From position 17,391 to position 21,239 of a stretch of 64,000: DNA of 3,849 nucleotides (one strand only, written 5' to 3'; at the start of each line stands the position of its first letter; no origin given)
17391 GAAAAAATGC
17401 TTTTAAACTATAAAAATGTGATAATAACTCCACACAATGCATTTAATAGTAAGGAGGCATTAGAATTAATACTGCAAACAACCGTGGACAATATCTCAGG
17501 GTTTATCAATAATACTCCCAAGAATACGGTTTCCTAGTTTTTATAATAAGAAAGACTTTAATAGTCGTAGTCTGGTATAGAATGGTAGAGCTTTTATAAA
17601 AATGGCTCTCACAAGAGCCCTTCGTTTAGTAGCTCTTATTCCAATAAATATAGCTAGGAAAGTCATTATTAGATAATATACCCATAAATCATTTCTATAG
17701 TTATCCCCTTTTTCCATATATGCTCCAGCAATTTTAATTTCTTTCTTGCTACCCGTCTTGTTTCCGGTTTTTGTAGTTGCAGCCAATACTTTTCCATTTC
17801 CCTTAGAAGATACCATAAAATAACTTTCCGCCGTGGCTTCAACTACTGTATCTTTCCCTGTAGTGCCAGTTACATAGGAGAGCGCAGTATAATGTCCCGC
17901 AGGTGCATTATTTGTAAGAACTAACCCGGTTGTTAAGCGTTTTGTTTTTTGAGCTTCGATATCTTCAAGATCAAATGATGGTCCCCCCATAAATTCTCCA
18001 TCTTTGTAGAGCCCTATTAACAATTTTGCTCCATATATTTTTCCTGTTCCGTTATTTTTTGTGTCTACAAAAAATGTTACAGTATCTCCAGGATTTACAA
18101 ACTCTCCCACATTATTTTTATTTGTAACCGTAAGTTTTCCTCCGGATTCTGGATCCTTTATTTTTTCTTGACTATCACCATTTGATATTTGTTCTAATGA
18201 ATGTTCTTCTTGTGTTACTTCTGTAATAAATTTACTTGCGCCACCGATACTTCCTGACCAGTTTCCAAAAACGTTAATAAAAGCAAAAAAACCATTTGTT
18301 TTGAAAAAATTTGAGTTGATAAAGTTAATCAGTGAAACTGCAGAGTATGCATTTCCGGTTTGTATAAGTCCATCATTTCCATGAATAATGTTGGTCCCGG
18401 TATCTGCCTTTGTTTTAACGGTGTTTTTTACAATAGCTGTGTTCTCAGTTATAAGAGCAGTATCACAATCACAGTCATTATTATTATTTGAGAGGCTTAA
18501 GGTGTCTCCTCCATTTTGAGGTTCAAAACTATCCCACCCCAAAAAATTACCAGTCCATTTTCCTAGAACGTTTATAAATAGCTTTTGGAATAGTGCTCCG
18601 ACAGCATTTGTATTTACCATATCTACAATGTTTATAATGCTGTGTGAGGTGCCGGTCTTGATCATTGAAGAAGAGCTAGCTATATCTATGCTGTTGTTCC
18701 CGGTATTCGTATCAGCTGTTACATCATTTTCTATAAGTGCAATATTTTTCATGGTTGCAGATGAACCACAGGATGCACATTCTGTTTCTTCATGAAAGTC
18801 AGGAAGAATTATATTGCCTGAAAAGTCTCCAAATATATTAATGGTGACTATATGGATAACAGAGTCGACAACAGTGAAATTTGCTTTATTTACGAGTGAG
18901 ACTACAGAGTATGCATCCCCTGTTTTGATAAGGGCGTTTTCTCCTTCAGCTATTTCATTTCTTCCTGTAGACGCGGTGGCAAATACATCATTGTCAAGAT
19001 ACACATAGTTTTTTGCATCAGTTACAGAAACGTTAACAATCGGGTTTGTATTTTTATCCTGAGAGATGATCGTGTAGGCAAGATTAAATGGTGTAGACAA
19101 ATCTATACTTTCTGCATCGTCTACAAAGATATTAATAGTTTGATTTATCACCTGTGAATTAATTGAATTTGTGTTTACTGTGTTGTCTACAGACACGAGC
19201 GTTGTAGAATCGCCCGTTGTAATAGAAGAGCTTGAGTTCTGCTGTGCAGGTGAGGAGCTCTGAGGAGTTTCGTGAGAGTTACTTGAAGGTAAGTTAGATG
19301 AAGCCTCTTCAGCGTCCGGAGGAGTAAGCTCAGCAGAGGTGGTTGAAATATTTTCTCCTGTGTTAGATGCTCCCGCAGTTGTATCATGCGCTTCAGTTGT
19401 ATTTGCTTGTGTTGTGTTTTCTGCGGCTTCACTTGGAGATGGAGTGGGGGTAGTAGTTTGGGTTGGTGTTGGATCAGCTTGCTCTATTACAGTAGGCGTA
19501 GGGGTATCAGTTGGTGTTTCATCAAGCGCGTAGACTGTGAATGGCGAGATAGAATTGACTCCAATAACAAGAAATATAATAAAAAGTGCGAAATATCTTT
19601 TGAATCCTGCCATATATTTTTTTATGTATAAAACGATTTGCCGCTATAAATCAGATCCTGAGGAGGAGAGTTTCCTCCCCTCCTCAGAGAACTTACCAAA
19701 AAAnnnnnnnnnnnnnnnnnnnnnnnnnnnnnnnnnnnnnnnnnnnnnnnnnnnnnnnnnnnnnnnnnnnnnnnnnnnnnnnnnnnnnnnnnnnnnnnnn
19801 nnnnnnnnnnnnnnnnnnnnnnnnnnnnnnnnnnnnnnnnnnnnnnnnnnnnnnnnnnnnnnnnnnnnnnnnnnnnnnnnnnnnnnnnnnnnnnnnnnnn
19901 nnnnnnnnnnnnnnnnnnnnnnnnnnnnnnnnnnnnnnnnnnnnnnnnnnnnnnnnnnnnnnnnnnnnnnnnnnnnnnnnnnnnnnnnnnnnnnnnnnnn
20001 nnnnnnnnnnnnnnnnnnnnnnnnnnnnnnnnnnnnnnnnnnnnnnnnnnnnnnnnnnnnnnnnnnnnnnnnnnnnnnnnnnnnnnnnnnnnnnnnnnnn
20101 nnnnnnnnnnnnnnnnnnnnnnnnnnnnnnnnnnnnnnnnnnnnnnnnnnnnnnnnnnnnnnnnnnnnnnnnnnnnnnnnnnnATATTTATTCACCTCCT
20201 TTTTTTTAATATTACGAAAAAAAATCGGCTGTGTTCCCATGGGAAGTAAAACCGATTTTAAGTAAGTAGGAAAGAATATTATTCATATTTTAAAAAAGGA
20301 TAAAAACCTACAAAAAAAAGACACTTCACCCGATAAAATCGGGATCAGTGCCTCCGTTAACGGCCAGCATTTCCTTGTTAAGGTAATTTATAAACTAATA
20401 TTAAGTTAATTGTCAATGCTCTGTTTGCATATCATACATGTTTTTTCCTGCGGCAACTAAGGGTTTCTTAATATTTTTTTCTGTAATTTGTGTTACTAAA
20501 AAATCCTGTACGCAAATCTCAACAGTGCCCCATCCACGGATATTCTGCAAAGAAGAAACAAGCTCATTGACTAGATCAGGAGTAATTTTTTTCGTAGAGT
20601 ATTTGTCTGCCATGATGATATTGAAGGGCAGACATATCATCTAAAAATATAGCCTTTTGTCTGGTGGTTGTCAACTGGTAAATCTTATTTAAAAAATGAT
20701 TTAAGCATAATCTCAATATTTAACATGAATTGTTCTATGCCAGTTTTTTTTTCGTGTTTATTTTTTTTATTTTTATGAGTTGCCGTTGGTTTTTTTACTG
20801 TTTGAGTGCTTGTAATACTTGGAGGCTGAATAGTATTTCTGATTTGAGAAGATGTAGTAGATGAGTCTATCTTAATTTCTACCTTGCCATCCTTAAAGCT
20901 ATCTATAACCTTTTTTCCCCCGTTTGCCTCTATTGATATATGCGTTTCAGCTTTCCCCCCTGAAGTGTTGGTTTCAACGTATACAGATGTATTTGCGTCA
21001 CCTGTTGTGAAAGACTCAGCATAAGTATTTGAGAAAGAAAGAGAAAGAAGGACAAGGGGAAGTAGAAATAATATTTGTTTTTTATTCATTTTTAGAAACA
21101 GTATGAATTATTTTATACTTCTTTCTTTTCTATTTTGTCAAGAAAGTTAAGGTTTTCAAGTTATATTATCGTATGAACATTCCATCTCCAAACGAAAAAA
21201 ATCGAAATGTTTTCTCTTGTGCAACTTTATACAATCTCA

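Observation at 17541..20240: Two adjacent secreted proteins built from the same C-x-C + N/T/V-rich repeat module, arranged like a major/minor subunit operon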

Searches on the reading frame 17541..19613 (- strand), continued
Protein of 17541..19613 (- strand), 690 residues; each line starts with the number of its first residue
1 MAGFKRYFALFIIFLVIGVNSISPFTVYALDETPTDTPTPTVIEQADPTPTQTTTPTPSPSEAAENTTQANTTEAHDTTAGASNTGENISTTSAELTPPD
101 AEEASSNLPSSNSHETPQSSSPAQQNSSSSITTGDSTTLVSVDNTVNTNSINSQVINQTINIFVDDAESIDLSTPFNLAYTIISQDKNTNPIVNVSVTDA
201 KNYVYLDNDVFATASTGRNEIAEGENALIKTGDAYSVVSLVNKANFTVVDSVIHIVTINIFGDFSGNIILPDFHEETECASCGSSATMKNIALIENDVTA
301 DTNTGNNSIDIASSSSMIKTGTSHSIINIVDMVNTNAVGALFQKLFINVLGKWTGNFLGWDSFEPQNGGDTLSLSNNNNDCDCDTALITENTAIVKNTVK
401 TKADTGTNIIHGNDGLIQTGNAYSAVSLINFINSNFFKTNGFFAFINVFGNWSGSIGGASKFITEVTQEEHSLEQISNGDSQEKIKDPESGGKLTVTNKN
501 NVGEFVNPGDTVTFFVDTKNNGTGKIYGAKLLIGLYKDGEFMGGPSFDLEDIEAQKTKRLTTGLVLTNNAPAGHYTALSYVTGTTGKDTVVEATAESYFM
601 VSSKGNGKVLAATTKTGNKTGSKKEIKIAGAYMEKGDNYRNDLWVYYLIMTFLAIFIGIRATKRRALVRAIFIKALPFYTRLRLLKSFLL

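Call 66: fold_search(model_id=the predicted structure, library=viral)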
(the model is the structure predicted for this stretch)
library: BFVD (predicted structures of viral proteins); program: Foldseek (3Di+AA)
matches with E <= 10: 827; with E <= 0.001: 2
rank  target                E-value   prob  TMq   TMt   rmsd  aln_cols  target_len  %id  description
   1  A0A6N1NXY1            1.1e-05  1.00  0.14  0.10  25.9       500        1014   11  DUF11 domain-containing protein [Tupanvirus soda lake]
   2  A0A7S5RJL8            3.9e-04  1.00  0.14  0.42  12.9       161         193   12  (no name in the UniProt tables at hand)
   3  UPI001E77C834         1.9e-03  1.00  0.13  0.40  19.2       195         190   13  (no name look-up for this kind of identifier)
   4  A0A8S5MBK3            2.4e-03  1.00  0.13  0.14  14.1       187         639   12  Uncharacterized protein [Podoviridae sp. ct53O25]
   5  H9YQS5                2.6e-03  1.00  0.13  0.24   6.5       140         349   16  (no name in the UniProt tables at hand)
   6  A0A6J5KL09            3.0e-03  0.09  0.05  0.05  39.0       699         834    9  Parallel beta-helix repeat [uncultured Caudovirales phage]
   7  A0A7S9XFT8            3.2e-03  1.00  0.12  0.35  13.9       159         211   14  Uncharacterized protein [Virus NIOZ-UU159]
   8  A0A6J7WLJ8            4.5e-03  1.00  0.11  0.13  14.7       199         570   14  Tip attachment protein J [uncultured Caudovirales phage]
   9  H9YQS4                4.7e-03  1.00  0.14  0.26   8.4       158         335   22  (no name in the UniProt tables at hand)
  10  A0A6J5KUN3            4.7e-03  1.00  0.12  0.18  10.6       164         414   18  Uncharacterized protein [uncultured Caudovirales phage]
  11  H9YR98                5.6e-03  1.00  0.14  0.45  15.9       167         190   10  (no name in the UniProt tables at hand)
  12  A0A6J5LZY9            5.9e-03  1.00  0.11  0.27  12.2       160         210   18  Uncharacterized protein [uncultured Caudovirales phage]
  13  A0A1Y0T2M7            5.9e-03  0.99  0.09  0.07  12.4       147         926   10  Glycoside hydrolase family 5 domain-containing protein [Pseudomonas phage Skulduggery]
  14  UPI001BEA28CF         8.0e-03  0.38  0.10  0.13  23.4       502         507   10  (no name look-up for this kind of identifier)
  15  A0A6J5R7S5            1.0e-02  1.00  0.13  0.13   4.9       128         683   12  Peptidase S8/S53 domain containing protein [uncultured Caudovirales phage]
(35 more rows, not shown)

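Call 78: search_protein_families(library=pfam, proteins=[L033:6628-7560:+, L033:7706-8752:+, L037:7755-8351:+, L038:7338-7955:+, L047:8380-9012:+, L058:3373-3903:+, L034:7556-8314:+], max_evalue=0.01)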
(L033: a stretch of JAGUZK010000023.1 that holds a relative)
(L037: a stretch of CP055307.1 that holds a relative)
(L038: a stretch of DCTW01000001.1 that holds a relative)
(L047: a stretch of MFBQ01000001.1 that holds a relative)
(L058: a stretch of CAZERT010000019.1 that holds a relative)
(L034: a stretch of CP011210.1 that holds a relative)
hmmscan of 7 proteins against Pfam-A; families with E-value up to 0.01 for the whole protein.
L033:6628-7560:+ (311 aa): 1 family
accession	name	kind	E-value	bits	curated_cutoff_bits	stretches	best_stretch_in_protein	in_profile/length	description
PF12389.13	Peptidase_M73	-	0.00068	20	22.5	0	21-49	23-50/196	Camelysin metallo-endopeptidase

L033:7706-8752:+ (349 aa): 3 families
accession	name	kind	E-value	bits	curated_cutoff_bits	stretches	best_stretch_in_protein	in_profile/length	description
PF13519.12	VWA_2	-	1.2e-08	36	27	1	257-344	1-91/107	von Willebrand factor type A domain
PF12389.13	Peptidase_M73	-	1e-05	25.9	22.5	1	4-49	6-50/196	Camelysin metallo-endopeptidase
PF00092.34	VWA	-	3.9e-05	24.4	23.8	1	256-342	1-92/174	von Willebrand factor type A domain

L037:7755-8351:+ (199 aa): 1 family
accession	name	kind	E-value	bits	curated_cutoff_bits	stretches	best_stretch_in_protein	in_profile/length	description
PF12389.13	Peptidase_M73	-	8.9e-11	42.4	22.5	1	2-93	4-85/196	Camelysin metallo-endopeptidase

L038:7338-7955:+ (206 aa): 0 families

L047:8380-9012:+ (211 aa): 1 family
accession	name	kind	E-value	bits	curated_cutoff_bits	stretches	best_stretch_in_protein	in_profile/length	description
PF12389.13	Peptidase_M73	-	4.7e-10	40.1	22.5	1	10-104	10-95/196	Camelysin metallo-endopeptidase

L058:3373-3903:+ (177 aa): 0 families

L034:7556-8314:+ (253 aa): 0 families
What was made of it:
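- On TasA/camelysin (Peptidase_M73): Neighbouring genes in L033, L037 and L047 do hit it (call 78).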

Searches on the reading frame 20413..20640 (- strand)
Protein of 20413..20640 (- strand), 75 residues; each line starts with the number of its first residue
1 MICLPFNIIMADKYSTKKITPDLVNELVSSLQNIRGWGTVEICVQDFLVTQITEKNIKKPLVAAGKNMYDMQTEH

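Call 3: search_protein_families(library=pfam, proteins=[window:20413-20640:-], max_evalue=1)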
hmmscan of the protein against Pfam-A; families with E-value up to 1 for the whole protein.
window:20413-20640:- (75 aa): 4 families
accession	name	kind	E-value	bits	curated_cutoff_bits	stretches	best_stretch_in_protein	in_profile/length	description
PF10055.14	DUF2292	-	0.0004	20.4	22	1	25-52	3-29/37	Uncharacterized small protein (DUF2292)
PF12896.12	ANAPC4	-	0.0012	18.9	23.1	1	25-59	70-104/203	Anaphase-promoting complex, cyclosome, subunit 4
PF19082.5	DUF5773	-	0.04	14.5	25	1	38-67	143-172/177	Family of unknown function (DUF5773)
PF19500.6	DUF6035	-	0.17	12.2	22.6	1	11-56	11-54/179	Domain of unknown function (DUF6035)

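Call 4: search_protein_families(library=ncbifam, proteins=[window:20413-20640:-], max_evalue=1)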
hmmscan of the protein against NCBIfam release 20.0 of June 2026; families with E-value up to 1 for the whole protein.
window:20413-20640:- (75 aa): 2 families
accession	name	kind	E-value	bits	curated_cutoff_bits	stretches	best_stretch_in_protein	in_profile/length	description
NF050822.3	collag_bnd_Cnm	exception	0.019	14.1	700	1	23-57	115-147/325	collagen-binding adhesin Cnm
NF033785.1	sulfur_OscA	equivalog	0.043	13.8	85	1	24-56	17-48/60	sulfur starvation response protein OscA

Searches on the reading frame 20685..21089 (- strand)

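Call 3: search_protein_families(library=pfam, proteins=[window:20685-21089:-], max_evalue=1)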
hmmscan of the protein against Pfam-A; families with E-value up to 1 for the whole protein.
window:20685-21089:- (134 aa): 0 families

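Call 4: search_protein_families(library=ncbifam, proteins=[window:20685-21089:-], max_evalue=1)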
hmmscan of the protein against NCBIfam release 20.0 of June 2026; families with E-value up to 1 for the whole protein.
window:20685-21089:- (134 aa): 1 family
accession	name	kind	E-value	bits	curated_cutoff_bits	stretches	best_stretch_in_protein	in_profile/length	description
NF004722.0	PRK06066.1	equivalog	0.033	13.2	516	1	16-80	299-363/385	thiolase domain-containing protein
